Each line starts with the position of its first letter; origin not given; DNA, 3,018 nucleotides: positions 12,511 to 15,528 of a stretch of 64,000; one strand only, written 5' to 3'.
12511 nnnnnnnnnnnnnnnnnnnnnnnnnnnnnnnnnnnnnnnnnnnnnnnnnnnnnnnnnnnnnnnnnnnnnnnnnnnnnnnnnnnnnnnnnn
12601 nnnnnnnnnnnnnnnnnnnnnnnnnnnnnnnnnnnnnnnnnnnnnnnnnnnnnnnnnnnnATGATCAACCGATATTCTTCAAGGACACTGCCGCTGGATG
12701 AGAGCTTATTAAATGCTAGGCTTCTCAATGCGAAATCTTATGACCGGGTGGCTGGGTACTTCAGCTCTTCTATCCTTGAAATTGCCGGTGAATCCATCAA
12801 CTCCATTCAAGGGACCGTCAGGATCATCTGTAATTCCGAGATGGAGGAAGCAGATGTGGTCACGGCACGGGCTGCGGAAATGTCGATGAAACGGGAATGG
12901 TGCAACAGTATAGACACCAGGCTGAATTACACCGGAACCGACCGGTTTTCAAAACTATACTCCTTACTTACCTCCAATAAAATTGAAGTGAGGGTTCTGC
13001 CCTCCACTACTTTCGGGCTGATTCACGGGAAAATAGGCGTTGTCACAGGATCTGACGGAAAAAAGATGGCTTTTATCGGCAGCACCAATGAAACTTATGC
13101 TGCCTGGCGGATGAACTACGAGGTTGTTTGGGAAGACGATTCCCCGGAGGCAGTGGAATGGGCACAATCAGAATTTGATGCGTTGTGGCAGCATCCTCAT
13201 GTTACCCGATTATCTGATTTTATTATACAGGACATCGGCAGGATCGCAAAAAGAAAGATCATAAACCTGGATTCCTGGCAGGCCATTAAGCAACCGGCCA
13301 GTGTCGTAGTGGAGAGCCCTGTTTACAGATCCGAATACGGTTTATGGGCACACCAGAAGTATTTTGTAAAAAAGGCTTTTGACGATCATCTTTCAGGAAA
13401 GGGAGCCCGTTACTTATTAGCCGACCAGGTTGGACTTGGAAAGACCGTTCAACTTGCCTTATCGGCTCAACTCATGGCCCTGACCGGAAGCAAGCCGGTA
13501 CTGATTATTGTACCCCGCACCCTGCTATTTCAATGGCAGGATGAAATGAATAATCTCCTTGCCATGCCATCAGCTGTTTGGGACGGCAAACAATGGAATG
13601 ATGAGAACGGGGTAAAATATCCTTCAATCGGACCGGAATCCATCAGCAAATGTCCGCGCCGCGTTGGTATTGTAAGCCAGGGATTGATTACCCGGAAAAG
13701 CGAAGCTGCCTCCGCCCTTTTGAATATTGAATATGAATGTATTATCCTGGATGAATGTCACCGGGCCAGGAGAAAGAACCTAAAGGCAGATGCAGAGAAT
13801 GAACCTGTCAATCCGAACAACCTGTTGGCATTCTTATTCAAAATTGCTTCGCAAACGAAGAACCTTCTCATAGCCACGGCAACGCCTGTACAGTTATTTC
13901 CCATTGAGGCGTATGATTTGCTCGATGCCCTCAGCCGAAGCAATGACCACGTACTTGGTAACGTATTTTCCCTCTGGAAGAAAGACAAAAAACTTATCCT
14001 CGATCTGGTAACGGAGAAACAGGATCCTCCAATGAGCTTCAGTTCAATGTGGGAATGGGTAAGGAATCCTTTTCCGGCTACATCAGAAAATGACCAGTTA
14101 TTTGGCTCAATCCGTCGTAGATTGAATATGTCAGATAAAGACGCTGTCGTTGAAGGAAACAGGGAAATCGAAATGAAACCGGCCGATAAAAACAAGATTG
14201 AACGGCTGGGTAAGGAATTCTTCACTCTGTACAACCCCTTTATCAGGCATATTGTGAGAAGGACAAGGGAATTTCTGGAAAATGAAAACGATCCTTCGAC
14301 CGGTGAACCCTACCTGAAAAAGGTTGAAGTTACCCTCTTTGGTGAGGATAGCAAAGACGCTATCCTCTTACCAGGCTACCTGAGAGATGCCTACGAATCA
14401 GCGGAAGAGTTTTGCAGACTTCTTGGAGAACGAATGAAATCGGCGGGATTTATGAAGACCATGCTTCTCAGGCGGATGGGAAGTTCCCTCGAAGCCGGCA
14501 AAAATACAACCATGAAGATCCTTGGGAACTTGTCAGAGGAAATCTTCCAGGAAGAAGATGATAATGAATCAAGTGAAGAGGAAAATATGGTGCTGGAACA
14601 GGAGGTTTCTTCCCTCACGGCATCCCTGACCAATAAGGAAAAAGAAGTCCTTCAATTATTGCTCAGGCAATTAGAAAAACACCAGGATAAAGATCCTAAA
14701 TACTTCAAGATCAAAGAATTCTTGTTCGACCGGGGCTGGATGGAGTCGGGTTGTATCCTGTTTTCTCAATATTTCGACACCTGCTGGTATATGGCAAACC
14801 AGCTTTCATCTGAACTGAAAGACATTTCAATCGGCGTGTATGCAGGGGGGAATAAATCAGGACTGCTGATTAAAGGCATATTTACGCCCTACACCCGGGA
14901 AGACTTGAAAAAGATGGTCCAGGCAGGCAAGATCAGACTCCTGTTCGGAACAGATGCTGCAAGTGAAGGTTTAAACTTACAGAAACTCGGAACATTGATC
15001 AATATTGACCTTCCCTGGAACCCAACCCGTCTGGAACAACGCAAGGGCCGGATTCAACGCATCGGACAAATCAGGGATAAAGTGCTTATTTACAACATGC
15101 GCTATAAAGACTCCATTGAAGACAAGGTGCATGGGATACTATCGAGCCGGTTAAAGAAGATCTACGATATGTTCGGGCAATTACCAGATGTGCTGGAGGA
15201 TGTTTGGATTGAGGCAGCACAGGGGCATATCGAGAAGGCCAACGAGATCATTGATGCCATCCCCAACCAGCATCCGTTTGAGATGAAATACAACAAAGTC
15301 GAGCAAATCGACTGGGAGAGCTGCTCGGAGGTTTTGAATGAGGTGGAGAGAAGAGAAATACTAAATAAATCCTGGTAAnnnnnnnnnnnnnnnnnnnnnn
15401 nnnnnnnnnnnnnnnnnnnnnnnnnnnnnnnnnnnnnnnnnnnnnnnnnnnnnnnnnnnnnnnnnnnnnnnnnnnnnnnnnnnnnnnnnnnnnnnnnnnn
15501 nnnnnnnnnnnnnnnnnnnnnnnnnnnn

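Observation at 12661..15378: Single-HKD PLD nuclease fused N-terminally to an SNF2 ATPase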

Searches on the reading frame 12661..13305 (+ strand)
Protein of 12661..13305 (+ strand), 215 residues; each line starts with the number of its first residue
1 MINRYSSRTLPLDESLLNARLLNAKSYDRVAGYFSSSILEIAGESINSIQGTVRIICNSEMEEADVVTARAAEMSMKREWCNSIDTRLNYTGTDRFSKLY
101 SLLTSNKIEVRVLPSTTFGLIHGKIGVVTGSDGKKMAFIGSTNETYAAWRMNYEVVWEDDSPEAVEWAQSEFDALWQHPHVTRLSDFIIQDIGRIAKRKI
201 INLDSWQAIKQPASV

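Call 15: search_solved_structures(query=window:12661-13293:+, max_evalue=10, show_alignments=3)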
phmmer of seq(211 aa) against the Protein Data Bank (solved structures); distinct sequences matched with E-value up to 10: 3.
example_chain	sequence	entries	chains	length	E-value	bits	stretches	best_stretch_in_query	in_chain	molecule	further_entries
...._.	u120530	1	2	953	0.04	16.6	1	87-178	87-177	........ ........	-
6ehi_A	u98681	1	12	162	0.079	15.7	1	117-174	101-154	Nuclease NucT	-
4ggj_A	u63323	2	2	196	0.28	13.9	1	108-193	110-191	Mitochondrial cardiolipin hydrolase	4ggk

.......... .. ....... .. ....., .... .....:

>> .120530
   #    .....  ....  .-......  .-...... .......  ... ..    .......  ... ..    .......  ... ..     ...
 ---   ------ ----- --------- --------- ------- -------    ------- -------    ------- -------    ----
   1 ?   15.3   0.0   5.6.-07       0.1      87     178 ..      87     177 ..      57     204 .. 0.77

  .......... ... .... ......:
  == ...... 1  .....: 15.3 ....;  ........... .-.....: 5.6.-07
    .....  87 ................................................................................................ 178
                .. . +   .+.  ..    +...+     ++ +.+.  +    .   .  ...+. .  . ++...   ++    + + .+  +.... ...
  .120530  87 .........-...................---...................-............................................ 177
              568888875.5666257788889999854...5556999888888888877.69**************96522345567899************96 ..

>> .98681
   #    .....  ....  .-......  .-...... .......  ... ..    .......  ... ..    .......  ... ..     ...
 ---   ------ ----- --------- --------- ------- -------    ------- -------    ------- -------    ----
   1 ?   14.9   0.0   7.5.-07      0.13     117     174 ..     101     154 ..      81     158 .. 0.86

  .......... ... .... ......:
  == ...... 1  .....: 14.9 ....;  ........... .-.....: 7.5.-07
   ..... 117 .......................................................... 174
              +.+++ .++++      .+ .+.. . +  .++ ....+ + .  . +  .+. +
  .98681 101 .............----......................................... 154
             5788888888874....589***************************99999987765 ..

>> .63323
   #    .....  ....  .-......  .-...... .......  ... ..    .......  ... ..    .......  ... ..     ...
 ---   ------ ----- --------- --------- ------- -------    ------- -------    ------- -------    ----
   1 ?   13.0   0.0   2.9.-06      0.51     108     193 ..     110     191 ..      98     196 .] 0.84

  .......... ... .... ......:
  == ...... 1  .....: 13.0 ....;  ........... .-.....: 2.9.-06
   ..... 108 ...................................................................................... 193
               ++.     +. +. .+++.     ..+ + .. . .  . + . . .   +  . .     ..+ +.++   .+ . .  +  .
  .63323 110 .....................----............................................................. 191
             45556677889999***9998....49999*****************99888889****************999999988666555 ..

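Call 24: search_protein_representatives(protein=window:12661-13305:+)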
Query: 215 residues. Proteins with E-value up to 0.001 (for the whole library): 1594; up to 1e-10: 422; up to 1e-30: 95. The best 150 are listed.
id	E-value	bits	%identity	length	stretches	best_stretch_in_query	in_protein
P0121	4.9e-76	271.0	55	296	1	2-214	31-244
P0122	2.1e-72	259.2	54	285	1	2-214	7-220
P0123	1.4e-70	253.3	52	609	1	1-211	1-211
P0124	5.9e-70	251.2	51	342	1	2-214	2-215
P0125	7.6e-70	250.8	51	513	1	1-214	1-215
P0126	9.4e-70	250.5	53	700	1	1-214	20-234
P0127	1.1e-67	243.8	54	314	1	1-212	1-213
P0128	1.2e-67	243.7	54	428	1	16-215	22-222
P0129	2.8e-67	242.5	49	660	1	1-214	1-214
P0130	2.4e-64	232.9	54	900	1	18-215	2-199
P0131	1.3e-61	223.9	48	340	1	1-212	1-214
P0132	2.8e-61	222.9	51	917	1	2-207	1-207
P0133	6.0e-61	221.8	51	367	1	2-209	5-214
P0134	5.0e-60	218.8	48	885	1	2-209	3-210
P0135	4.2e-58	212.5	51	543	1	1-202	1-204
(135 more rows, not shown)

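Call 41: predict_structure(alignment_id=A2)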
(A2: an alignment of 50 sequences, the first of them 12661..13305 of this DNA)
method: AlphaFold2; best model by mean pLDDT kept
length: 215 residues; sequences in the alignment: 50
mean_pLDDT: 83.8   pTM: 0.80
mean pLDDT of the five models: 83.8, 82.9, 82.6, 77.8, 74.7
residues with pLDDT >= 90: 89; 70-90: 93; 50-70: 32; < 50: 1
segments of 3 or more residues with pLDDT < 50: none
pLDDT, mean of each block of 10 residues (from residue 1): 83 79 93 81 87 91 89 91 67 78 94 82 82 89 64 77 95 93 93 85 76 63
secondary structure, 60 per line:
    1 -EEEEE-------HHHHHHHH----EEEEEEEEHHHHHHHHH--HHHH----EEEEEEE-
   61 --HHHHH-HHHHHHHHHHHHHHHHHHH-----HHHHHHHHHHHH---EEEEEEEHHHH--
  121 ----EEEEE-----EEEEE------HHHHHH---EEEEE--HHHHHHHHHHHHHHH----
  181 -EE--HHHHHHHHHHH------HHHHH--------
elements in order: E2-6 H14-21 E26-33 H34-42 H45-48 E53-59 H63-67 H69-87 H93-104 E108-114 H115-118 E125-129 E135-139 H146-151 E155-159 H162-176 H186-196 H203-207

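Call 44: fold_search(model_id=the predicted structure, library=pdb)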
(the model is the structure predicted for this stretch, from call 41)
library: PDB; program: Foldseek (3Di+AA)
matches with E <= 10: 396; with E <= 0.001: 33
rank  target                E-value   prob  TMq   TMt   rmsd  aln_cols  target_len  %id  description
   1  4urj_C                7.0e-06  1.00  0.45  0.56   6.2       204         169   12  Crystal structure of human BJ-TSA-9 (released 2014-10-01)
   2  9fhk_A                7.0e-06  1.00  0.44  0.29   6.8       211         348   15  Structure of the F13 protein of Vaccinia virus (P21 crystal form) (released 2025-03-12)
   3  4rct_A                8.4e-06  1.00  0.48  0.32   6.3       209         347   17  Crystal structure of R-protein of NgoAVII restriction endonuclease (released 2014-12-24)
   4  4urj_D                8.9e-06  1.00  0.46  0.55   6.4       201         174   12  Crystal structure of human BJ-TSA-9 (released 2014-10-01)
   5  5box_A                1.1e-05  1.00  0.43  0.36   5.5       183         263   14  Structure of TrmBL2, an archaeal chromatin protein, shows a novel mode of DNA binding. (released 2015-09-02)
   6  5bpd_D                1.1e-05  1.00  0.40  0.34   5.6       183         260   12  Structure of TrmBL2, an archaeal chromatin protein, shows a novel mode of DNA binding. (released 2015-09-02)
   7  4urj_A                1.3e-05  1.00  0.46  0.56   6.3       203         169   12  Crystal structure of human BJ-TSA-9 (released 2014-10-01)
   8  9fhk_B                2.0e-05  1.00  0.44  0.29   6.3       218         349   15  Structure of the F13 protein of Vaccinia virus (P21 crystal form) (released 2025-03-12)
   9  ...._B                2.5e-05  1.00  0.52  0.16   9.3       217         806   16  Crystal structure of the ATP-dependent restriction endonuclease SauUSI (released 2021-01-20)
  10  5bpd_C                2.5e-05  1.00  0.39  0.33   6.8       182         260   13  Structure of TrmBL2, an archaeal chromatin protein, shows a novel mode of DNA binding. (released 2015-09-02)
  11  9fiz                  2.7e-05  1.00  0.43  0.27   6.8       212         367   16  Structure of the F13 protein (mutant A295E) of Vaccinia virus (released 2025-03-12)
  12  9fhs                  2.9e-05  1.00  0.44  0.28   6.7       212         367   15  Structure of the F13 protein of Vaccinia virus (F432 crystal form) (released 2025-03-12)
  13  5bpd_B                3.5e-05  1.00  0.44  0.37   5.0       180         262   13  Structure of TrmBL2, an archaeal chromatin protein, shows a novel mode of DNA binding. (released 2015-09-02)
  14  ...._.                3.9e-05  1.00  0.52  0.15   5.5       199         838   18  Crystal structure of the ATP-dependent restriction endonuclease SauUSI (released 2021-01-20)
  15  5bpi_C                3.9e-05  1.00  0.42  0.36   5.5       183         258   14  Structure of TrmBL2, an archaeal chromatin protein, shows a novel mode of DNA binding. (released 2015-09-02)
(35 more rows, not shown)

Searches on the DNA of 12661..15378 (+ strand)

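Call 47: search_dna_similar(query=window:12661-15378:+, collection=ecoli_genomes, mode=distant, max_rows=8, max_evalue=0.001)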
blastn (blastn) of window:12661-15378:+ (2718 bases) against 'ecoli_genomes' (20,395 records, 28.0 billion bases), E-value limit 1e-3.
Records with a match: 32; places in all: 32; records where one place covers at least 80% of the query: 0.
Genomes with a match: 32 of 5426; with a place that covers at least 80% of the query: 0. Places per genome that has any: lowest 1, median 1, highest 1. On chromosomes: 32 places; on plasmids: 0.
Best place of each record, by identity: 60-80% 32.
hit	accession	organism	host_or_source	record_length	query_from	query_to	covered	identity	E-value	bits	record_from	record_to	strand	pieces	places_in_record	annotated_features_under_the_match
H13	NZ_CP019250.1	Escherichia coli strain 13KWH46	Homo sapiens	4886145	2290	2382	3%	76.3%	7e-8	70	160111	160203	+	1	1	phospholipase D-like domain-containing anti-phage protein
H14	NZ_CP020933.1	Escherichia coli strain HB-Coli0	chicken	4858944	2290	2382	3%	76.3%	7e-8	70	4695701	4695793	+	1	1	phospholipase D-like domain-containing anti-phage protein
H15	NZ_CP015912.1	Escherichia coli strain 210205630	swine cecum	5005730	2290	2382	3%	76.3%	7e-8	70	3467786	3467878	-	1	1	phospholipase D-like domain-containing anti-phage protein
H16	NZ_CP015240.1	Escherichia coli strain 2011C-3911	Homo sapiens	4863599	2290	2382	3%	76.3%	7e-8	70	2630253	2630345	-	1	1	phospholipase D-like domain-containing anti-phage protein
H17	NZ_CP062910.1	Escherichia coli O112ab:H8 strain Res13-Lact-EA06-22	Sus scrofa domesticus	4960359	2290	2382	3%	76.3%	7e-8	70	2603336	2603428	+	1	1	phospholipase D-like domain-containing anti-phage protein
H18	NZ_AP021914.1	Escherichia coli strain WP2-W18-CRE-03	-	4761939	2290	2382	3%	76.3%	7e-8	70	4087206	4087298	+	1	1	phospholipase D-like domain-containing anti-phage protein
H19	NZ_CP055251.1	Escherichia coli strain AH01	chicken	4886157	2290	2382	3%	76.3%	7e-8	70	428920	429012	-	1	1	phospholipase D-like domain-containing anti-phage protein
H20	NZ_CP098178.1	Escherichia coli strain Z0117EC0148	Canis lupus familiaris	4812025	2290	2382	3%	76.3%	7e-8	70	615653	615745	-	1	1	phospholipase D-like domain-containing anti-phage protein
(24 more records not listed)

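Call 48: get_annotated_region(hit=H14, flank=12000)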
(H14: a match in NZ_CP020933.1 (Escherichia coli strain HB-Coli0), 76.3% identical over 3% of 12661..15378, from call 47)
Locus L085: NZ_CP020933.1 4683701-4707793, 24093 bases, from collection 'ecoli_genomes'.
description: Escherichia coli strain HB-Coli0 chromosome, complete genome
organism: Escherichia coli strain HB-Coli0 (NCBI taxid 562)
replicon: chromosome; assembly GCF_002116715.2
host: chicken; source: intestine; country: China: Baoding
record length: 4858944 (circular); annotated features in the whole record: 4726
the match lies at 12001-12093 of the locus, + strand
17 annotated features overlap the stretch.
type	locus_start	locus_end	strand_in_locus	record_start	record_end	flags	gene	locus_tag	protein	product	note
CDS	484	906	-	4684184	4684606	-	-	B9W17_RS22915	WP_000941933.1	fosfomycin resistance glutathione transferase FosA7.5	-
CDS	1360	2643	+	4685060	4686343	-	-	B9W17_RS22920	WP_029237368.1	ISL3 family transposase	-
CDS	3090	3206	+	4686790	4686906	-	-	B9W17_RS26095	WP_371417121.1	excisionase family DNA-binding protein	-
CDS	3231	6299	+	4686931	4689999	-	-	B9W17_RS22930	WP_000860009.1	anti-phage-associated DUF499 domain-containing protein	-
CDS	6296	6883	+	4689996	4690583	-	-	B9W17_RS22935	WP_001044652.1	anti-phage-associated DUF3780 domain-containing protein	-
CDS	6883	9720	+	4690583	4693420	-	-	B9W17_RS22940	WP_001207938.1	anti-phage-associated DUF1156 domain-containing protein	-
CDS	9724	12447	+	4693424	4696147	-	-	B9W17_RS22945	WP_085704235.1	phospholipase D-like domain-containing anti-phage protein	-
CDS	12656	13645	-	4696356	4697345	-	-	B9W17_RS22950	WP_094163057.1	restriction endonuclease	-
CDS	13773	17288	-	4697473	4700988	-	-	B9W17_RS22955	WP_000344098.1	AAA domain-containing protein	-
CDS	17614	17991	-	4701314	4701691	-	-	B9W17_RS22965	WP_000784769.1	hypothetical protein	-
CDS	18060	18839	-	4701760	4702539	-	-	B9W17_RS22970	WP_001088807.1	HNH endonuclease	-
CDS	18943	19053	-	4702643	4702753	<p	-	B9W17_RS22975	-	DUF4102 domain-containing protein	incomplete; partial in the middle of a contig; missing C-terminus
tRNA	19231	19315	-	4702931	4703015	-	-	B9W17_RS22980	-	tRNA-Leu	-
CDS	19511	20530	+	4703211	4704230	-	ahr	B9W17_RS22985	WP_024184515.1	NADPH-dependent aldehyde reductase Ahr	-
CDS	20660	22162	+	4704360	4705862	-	yjgR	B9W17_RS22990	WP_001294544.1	helicase HerA-like C-terminal domain-containing protein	-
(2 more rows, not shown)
